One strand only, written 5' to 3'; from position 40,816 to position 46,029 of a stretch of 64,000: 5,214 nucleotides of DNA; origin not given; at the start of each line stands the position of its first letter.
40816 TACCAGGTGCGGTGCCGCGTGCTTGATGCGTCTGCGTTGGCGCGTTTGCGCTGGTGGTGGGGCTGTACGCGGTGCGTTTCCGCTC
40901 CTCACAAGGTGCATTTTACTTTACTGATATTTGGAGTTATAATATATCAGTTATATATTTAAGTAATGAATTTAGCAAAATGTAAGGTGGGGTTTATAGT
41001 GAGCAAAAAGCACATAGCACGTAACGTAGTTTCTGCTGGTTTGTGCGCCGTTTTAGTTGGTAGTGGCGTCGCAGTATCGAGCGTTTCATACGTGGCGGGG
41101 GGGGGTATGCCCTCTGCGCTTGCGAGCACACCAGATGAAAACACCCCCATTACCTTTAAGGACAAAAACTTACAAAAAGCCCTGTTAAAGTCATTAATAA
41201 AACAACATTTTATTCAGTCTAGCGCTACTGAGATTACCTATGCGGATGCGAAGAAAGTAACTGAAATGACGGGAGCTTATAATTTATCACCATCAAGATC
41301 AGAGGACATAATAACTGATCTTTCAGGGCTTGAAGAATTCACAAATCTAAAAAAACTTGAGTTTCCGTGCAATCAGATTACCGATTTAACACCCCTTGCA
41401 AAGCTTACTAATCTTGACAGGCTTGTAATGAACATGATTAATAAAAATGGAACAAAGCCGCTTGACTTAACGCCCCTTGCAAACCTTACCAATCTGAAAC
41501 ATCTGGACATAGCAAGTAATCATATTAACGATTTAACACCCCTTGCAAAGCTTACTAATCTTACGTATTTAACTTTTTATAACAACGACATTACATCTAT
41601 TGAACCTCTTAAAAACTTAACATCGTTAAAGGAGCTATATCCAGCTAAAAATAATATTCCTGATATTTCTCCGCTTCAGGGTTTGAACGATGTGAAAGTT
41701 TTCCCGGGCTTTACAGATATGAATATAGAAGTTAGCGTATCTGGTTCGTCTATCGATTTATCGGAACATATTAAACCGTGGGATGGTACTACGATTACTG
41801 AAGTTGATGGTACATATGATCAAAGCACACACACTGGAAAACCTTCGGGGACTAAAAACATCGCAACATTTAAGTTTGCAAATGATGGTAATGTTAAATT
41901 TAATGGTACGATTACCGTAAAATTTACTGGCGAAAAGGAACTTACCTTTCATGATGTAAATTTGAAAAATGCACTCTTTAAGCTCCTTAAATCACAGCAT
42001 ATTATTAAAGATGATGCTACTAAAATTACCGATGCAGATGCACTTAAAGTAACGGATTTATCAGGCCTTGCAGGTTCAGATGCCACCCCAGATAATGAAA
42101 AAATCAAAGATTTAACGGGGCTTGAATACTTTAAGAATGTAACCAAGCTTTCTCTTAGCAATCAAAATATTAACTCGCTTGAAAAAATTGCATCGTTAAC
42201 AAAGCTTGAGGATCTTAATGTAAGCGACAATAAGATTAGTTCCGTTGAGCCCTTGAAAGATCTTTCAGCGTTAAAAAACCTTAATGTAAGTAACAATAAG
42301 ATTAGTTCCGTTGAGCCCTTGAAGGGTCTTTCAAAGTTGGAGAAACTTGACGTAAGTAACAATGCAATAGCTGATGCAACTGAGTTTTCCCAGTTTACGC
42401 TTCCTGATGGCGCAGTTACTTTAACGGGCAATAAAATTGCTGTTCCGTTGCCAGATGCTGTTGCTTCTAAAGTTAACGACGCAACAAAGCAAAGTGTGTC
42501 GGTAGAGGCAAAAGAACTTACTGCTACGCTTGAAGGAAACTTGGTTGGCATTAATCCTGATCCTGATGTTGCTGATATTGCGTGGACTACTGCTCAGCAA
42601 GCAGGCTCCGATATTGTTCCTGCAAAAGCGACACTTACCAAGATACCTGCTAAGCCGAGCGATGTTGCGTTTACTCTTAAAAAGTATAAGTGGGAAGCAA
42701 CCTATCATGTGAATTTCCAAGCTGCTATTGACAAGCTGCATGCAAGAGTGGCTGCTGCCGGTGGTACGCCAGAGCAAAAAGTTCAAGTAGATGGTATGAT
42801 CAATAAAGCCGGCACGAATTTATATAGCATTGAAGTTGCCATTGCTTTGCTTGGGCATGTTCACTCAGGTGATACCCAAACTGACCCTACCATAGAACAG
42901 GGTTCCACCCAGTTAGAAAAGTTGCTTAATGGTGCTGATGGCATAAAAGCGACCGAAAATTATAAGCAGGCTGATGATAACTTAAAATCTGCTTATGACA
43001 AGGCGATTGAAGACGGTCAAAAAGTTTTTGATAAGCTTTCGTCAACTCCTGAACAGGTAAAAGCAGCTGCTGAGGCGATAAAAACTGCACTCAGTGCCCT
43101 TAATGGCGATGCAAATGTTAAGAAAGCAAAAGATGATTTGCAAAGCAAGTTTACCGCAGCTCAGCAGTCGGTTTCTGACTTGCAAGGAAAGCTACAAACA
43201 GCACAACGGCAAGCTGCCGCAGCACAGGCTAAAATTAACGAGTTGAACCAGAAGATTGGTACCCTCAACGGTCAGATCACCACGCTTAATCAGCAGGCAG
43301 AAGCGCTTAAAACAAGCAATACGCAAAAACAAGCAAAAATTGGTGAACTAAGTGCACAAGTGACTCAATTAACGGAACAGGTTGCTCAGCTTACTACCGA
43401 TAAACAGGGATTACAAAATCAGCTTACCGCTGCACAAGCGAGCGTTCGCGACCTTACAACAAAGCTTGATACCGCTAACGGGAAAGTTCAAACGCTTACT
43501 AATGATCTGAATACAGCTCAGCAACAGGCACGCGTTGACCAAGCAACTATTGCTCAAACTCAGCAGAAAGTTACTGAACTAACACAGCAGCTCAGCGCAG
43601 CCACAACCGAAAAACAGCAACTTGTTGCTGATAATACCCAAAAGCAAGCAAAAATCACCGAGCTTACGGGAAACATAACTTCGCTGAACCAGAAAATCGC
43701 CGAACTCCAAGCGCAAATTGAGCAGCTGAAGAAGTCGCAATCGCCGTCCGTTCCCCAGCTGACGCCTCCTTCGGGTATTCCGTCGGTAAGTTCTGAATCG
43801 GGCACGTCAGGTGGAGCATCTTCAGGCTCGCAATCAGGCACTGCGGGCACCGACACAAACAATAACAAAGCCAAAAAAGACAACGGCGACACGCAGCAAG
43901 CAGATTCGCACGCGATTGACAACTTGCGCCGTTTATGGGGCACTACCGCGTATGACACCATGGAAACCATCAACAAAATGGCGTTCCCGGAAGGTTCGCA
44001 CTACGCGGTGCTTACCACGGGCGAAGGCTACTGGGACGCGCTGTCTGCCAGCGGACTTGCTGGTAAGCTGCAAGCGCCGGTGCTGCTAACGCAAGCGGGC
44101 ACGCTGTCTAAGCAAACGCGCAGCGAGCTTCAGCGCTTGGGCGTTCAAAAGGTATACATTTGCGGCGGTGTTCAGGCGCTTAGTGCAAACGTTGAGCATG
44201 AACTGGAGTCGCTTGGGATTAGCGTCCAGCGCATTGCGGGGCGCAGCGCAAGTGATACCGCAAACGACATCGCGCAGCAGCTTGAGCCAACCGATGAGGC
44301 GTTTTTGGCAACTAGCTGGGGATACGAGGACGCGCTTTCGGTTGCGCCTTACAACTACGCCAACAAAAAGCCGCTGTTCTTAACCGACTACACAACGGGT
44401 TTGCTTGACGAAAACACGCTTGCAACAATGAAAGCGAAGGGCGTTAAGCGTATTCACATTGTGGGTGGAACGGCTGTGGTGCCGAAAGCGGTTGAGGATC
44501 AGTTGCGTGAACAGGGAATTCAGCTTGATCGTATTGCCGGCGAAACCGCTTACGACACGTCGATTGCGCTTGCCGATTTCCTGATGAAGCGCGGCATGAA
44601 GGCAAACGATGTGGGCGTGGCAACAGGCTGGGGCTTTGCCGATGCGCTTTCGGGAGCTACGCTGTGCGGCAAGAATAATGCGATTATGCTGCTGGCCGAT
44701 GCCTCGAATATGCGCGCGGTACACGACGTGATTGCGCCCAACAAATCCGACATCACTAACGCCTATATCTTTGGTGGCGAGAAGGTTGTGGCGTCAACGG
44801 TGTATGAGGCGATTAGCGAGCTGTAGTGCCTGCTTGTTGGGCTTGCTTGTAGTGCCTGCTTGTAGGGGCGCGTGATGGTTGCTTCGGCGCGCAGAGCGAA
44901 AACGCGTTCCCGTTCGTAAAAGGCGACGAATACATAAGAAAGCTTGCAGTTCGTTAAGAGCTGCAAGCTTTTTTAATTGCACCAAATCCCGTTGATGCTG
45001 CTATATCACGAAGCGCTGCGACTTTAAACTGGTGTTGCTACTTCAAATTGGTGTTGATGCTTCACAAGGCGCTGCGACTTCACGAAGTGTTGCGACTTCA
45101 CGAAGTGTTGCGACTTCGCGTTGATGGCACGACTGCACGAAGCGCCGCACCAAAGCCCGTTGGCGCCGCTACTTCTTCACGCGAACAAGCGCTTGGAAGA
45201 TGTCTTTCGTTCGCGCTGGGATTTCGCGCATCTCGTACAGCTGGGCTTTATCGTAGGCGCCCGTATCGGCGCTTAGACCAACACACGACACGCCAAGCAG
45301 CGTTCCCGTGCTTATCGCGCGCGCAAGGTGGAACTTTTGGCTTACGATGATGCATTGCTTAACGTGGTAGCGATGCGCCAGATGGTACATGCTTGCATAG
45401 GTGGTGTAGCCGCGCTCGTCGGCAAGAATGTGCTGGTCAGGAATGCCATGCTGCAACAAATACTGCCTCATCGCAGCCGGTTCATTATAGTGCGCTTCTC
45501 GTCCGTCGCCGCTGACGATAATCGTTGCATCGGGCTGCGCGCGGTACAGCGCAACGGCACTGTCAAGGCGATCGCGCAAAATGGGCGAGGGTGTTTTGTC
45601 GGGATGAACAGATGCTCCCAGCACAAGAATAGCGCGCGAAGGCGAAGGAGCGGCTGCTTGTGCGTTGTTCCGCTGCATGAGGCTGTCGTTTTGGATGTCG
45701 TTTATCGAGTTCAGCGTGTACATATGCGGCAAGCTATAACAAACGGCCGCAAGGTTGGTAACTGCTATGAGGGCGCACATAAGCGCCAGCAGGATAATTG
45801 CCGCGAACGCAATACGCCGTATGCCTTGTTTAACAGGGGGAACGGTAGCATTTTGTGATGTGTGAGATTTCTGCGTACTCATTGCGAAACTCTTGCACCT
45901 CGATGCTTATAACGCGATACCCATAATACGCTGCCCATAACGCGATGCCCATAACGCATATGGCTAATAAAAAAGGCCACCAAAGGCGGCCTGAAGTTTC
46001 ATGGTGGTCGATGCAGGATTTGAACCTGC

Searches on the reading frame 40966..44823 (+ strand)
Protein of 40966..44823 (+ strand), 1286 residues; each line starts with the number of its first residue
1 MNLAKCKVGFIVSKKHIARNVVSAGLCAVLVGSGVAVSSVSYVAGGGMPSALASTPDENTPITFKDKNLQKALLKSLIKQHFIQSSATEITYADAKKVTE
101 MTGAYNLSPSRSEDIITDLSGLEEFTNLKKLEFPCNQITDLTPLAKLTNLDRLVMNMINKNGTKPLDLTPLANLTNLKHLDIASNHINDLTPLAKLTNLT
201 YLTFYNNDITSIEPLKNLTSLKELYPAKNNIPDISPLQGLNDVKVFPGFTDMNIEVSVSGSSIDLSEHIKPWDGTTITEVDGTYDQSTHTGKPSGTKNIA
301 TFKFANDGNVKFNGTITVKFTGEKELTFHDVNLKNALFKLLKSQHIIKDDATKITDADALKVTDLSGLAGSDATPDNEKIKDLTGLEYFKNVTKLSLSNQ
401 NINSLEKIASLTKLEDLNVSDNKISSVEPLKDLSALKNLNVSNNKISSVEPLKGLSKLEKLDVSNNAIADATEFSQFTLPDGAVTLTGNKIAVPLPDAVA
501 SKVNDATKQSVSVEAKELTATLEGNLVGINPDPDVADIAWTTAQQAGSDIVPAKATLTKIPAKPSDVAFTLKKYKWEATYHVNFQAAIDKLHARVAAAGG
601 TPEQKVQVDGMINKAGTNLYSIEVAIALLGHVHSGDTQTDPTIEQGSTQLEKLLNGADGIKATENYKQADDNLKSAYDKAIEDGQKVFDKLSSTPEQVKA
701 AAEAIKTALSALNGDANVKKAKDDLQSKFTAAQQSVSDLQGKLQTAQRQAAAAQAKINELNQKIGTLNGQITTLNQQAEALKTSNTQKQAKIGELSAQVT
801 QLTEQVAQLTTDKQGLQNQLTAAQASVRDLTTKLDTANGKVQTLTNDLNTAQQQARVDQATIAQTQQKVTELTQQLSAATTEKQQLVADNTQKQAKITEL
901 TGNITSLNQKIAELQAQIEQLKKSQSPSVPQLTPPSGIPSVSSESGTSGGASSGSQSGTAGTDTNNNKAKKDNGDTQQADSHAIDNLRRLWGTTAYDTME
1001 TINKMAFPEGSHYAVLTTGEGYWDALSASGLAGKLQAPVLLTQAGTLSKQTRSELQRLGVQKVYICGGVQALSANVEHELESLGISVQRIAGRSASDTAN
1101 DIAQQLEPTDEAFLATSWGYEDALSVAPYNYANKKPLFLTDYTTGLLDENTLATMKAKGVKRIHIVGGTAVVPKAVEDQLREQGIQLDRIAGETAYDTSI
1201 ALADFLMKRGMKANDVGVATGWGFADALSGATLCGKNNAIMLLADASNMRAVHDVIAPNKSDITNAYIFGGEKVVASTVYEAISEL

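Call 14: search_protein_families(library=ncbifam, proteins=[window:40966-44823:+], max_evalue=0.00001)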
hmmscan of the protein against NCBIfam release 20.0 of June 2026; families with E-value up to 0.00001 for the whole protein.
window:40966-44823:+ (1286 aa): 15 families
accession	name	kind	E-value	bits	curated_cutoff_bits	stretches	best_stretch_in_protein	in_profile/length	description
NF033189.1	internalin_A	exception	1.6e-35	122.7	1600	2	158-244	102-188/799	class 1 internalin InlA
NF033190.2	inl_like_NEAT_1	exception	5.4e-29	101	1275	2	115-219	383-482/754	NEAT domain-containing leucine-rich repeat protein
NF033188.1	internalin_H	exception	2.7e-26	92.3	1050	2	112-321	128-329/548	InlH/InlC2 family class 1 internalin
NF033435.1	S-layer_Clost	equivalog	7.5e-25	87.9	650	2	1014-1129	420-546/728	S-layer protein SlpA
TIGR02168.1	SMC_prok_B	equivalog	8e-16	57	567.35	1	681-923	695-938/1181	chromosome segregation protein SMC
TIGR02169.1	SMC_prok_A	equivalog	3.1e-13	48.4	729.4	1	661-927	234-502/1165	chromosome segregation protein SMC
NF033186.1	internalin_K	exception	2.2e-12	46.2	1100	1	18-230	4-198/604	class 1 internalin InlK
NF045487.1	ASRP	equivalog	2e-10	39.9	300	1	794-923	146-270/593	archaea-specific SMC-related protein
NF033930.1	pneumo_PspA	exception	1.4e-09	37.2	850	1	660-926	78-318/659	pneumococcal surface protein A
NF002572.0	PRK02224.1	equivalog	2.9e-08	32.5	1087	1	663-923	243-496/888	DNA double-strand break repair ATPase Rad50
NF003034.1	PRK03918.1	equivalog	3.1e-07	28.8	700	1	667-924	164-434/878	DNA double-strand break repair ATPase Rad50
NF052320.1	Cbp1_fam_LP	subfamily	3.5e-07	30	90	0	666-821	31-182/286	Cbp1 family collagen-binding glycoprotein adhesin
NF003422.0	PRK04863.1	equivalog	9.9e-07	26.7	699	1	663-932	413-675/1486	chromosome partition protein MukB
TIGR04523.1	Mplasa_alph_rch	subfamily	2.5e-06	25.7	270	1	788-925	209-351/745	helix-rich protein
NF047515.1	SpiroCoCo_C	equivalog_domain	7.9e-06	25.2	125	0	680-925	22-234/313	SpiroCoCo family coiled-coil protein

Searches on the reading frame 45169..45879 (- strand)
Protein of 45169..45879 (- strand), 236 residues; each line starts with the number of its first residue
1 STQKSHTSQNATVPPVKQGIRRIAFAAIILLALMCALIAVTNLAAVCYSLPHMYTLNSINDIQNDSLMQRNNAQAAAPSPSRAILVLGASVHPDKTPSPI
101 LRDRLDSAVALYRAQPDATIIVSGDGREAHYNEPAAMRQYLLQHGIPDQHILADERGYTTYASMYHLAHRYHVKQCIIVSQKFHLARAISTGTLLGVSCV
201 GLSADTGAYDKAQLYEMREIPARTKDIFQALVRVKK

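Call 14: search_protein_families(library=ncbifam, proteins=[window:45169-45879:-], max_evalue=0.00001)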
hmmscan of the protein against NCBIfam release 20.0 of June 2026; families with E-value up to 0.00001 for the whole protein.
window:45169-45879:- (236 aa): 1 family
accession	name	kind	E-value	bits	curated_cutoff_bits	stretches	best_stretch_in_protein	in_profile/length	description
NF008092.0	PRK10834.1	equivalog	3.4e-13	49.4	363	1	102-224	67-187/239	outer membrane permeability protein SanA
